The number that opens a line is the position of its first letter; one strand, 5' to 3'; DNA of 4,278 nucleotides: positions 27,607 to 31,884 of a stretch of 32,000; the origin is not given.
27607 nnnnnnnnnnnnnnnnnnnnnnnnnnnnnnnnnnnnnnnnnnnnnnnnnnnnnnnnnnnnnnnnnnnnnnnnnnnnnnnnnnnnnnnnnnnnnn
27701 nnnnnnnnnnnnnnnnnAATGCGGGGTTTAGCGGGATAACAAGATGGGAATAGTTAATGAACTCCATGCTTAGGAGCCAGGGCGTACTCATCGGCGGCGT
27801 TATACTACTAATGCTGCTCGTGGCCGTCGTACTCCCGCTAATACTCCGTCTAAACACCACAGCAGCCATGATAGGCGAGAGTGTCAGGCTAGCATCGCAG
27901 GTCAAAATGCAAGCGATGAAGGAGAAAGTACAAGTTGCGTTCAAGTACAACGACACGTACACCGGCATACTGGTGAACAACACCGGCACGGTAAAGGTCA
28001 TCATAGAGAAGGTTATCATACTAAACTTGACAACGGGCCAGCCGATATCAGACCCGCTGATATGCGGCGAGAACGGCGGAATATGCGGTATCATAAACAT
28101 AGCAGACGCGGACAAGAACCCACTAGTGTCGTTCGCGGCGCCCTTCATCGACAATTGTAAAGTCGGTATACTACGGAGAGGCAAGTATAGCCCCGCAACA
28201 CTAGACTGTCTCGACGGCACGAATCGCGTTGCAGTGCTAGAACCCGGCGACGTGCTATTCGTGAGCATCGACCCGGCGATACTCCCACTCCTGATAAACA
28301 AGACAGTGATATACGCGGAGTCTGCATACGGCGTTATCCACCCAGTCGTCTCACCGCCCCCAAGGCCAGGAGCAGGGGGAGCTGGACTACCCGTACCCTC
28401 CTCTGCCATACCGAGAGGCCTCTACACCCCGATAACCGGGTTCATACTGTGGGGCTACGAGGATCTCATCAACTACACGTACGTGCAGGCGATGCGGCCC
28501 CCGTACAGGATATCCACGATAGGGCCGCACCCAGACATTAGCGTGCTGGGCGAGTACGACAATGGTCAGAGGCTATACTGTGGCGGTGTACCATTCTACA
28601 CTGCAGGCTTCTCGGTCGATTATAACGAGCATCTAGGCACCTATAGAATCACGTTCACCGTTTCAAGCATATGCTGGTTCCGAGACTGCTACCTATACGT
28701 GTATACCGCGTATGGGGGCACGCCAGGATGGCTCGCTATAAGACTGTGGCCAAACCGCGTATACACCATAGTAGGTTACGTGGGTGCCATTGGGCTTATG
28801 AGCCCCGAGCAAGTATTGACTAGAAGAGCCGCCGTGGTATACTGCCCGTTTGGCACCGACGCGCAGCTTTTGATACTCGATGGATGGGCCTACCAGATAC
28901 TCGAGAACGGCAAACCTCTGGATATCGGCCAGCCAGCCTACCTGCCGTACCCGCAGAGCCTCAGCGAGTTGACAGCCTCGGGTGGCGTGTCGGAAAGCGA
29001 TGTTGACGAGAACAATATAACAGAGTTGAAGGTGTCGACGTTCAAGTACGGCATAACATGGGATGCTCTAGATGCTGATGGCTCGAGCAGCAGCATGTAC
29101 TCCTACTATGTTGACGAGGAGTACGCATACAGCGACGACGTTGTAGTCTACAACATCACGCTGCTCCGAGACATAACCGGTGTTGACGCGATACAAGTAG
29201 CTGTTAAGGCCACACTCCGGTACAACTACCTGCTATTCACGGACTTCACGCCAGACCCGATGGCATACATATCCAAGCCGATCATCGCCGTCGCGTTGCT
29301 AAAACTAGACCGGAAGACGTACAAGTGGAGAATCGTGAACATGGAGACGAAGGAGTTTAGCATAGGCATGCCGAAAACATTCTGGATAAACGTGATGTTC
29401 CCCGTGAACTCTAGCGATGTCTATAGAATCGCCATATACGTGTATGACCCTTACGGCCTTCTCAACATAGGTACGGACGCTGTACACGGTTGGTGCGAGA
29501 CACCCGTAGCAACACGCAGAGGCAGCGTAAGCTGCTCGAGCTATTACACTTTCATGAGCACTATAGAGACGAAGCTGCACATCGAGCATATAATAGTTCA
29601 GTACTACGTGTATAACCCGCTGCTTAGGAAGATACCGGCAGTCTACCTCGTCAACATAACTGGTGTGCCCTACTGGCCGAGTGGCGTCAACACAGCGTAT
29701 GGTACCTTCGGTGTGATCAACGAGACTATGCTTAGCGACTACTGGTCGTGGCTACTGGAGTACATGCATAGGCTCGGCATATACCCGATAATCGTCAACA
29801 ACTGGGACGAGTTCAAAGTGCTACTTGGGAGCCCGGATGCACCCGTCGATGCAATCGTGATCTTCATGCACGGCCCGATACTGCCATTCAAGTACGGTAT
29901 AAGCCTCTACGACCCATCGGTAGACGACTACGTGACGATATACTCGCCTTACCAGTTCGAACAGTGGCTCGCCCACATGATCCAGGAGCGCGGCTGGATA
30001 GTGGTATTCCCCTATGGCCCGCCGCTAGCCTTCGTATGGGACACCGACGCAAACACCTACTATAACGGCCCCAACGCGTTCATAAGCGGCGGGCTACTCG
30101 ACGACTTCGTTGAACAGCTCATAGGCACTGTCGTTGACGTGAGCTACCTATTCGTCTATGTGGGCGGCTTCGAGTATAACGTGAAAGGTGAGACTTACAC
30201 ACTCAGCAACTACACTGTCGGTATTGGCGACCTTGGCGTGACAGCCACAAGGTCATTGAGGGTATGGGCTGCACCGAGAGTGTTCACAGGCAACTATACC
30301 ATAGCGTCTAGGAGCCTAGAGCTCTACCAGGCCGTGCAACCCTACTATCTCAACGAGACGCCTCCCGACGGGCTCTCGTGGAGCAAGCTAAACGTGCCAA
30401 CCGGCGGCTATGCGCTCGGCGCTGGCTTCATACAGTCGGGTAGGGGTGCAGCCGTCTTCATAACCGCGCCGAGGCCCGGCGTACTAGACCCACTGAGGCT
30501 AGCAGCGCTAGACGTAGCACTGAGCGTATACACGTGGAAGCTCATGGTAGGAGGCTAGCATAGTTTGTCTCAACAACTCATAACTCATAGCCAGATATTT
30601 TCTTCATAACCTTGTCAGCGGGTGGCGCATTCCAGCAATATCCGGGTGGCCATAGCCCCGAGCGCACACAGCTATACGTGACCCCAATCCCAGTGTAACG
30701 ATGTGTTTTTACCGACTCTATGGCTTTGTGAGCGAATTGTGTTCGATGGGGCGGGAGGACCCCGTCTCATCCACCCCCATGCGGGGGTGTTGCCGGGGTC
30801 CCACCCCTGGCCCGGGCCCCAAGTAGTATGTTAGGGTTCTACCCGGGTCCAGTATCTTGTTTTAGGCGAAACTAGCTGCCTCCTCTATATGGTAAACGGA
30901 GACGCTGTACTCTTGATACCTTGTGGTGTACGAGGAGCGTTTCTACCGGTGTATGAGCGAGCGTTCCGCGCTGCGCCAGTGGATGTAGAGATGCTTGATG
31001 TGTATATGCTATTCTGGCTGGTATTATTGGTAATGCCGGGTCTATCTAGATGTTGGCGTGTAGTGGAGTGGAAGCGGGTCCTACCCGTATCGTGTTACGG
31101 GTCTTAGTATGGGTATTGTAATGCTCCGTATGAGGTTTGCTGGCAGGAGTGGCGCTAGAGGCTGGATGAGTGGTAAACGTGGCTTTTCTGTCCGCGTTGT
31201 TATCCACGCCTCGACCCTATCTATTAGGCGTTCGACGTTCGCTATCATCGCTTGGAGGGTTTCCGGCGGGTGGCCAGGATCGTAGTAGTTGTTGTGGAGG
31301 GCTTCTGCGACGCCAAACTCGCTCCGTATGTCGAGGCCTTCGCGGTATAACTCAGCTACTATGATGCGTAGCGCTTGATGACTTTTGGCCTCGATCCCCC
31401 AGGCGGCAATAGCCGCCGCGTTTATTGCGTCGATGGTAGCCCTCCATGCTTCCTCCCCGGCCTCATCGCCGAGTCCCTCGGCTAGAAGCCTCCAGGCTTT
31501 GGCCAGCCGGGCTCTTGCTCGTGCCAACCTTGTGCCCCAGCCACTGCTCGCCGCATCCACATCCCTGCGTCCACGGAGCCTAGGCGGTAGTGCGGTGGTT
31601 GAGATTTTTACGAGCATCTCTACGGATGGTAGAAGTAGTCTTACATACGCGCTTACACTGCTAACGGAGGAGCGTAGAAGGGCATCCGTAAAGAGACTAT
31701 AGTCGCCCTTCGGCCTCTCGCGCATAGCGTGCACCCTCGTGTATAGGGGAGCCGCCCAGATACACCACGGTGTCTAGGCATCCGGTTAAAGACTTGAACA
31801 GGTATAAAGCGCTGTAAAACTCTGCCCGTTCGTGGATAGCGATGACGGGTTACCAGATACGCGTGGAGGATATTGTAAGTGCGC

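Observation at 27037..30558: Orphan two-gene cassette of prepilin-like proteins, including a 933-aa 'giant pilin'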

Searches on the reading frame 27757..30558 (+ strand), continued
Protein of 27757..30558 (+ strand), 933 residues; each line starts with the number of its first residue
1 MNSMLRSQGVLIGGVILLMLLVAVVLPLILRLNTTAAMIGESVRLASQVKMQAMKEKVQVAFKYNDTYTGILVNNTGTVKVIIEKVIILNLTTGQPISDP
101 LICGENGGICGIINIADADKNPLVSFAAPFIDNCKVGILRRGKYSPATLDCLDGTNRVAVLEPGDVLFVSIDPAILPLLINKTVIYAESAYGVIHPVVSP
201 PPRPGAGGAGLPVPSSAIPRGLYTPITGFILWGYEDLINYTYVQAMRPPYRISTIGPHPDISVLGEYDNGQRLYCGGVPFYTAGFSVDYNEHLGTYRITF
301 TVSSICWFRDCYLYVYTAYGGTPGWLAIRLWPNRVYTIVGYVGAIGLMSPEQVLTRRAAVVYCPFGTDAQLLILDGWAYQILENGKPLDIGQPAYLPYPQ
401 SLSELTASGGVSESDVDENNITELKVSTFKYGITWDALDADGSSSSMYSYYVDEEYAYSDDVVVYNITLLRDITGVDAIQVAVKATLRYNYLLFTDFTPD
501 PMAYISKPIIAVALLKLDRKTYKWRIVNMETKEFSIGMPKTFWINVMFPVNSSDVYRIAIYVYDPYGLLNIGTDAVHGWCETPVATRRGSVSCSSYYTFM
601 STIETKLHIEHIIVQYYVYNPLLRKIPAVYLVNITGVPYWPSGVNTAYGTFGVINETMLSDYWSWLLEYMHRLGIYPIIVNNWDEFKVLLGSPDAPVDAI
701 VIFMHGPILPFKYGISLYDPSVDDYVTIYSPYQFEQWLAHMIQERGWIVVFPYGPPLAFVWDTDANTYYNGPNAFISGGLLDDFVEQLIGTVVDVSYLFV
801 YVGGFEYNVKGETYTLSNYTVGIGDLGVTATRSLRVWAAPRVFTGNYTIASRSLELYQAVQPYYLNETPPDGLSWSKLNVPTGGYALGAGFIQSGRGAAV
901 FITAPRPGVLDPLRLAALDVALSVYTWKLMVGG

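Call 105: search_protein_families(library=pfam, proteins=[P0031, P0032, P0033, P0034, P0036, P0037, P0038, P0024], max_evalue=0.05)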
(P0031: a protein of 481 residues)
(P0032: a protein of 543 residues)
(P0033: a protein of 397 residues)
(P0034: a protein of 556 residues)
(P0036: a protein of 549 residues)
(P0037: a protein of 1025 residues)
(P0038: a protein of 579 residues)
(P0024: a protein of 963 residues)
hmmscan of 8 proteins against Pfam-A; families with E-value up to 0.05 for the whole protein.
P0031 (481 aa): 0 families

P0032 (543 aa): 0 families

P0033 (397 aa): 0 families

P0034 (556 aa): 0 families

P0036 (549 aa): 0 families

P0037 (1025 aa): 1 family
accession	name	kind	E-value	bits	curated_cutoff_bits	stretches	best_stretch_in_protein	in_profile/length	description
PF10102.14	DUF2341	-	1.9e-21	76.7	23.4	2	336-424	1-76/84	Domain of unknown function (DUF2341)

P0038 (579 aa): 0 families

P0024 (963 aa): 0 families

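Call 112: find_encoding_contigs(protein=P0001, flank=10000, max_places=2)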
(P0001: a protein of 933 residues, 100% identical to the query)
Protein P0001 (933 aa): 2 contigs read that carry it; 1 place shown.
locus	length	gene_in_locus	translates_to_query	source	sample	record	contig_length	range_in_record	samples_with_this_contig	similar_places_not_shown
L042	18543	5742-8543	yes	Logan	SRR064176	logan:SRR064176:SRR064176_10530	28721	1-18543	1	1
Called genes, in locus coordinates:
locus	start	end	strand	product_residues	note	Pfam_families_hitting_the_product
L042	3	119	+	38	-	?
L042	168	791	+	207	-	PF12705:PDDEXK_1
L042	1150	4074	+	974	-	PF00317:Ribonuc_red_lgN, PF02867:Ribonuc_red_lgC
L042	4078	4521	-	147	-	PF01909:NTP_transf_2, PF18765:Polbeta (weak)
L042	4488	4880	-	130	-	PF05168:HEPN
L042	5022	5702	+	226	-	-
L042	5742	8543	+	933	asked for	-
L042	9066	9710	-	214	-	PF05942:PaREP1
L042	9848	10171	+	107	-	-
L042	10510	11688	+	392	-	PF16575:CLP1_P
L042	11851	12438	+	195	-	PF05942:PaREP1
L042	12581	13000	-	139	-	-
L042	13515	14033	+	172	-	PF05942:PaREP1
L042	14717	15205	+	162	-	PF05942:PaREP1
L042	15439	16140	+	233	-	PF17746:SfsA_N, PF03749:SfsA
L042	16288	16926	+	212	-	-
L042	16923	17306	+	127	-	PF13601:HTH_34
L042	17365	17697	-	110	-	-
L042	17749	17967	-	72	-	PF00892:EamA (weak)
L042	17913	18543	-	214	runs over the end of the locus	-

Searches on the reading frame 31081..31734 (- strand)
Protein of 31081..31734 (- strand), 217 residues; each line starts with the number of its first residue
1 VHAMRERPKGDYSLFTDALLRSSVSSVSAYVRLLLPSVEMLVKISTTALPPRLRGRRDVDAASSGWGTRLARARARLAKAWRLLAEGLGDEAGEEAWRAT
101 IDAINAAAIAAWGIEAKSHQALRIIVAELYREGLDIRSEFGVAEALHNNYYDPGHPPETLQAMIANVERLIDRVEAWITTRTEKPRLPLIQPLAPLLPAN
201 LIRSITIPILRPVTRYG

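Call 3: search_protein_families(library=pfam, proteins=[window:31081-31734:-], max_evalue=1)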
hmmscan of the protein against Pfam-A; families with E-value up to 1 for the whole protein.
window:31081-31734:- (217 aa): 2 families
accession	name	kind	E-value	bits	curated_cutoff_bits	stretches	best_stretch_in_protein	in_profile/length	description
PF05942.16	PaREP1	-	1.2e-08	35.3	24.4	1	69-171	2-115/115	Archaeal PaREP1/PaREP8 family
PF06055.17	ExoD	-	0.31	10.8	23.8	0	156-214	85-141/180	Exopolysaccharide synthesis, ExoD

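Call 4: search_protein_families(library=ncbifam, proteins=[window:31081-31734:-], max_evalue=1)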
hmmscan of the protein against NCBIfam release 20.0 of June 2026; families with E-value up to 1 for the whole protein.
window:31081-31734:- (217 aa): 0 families
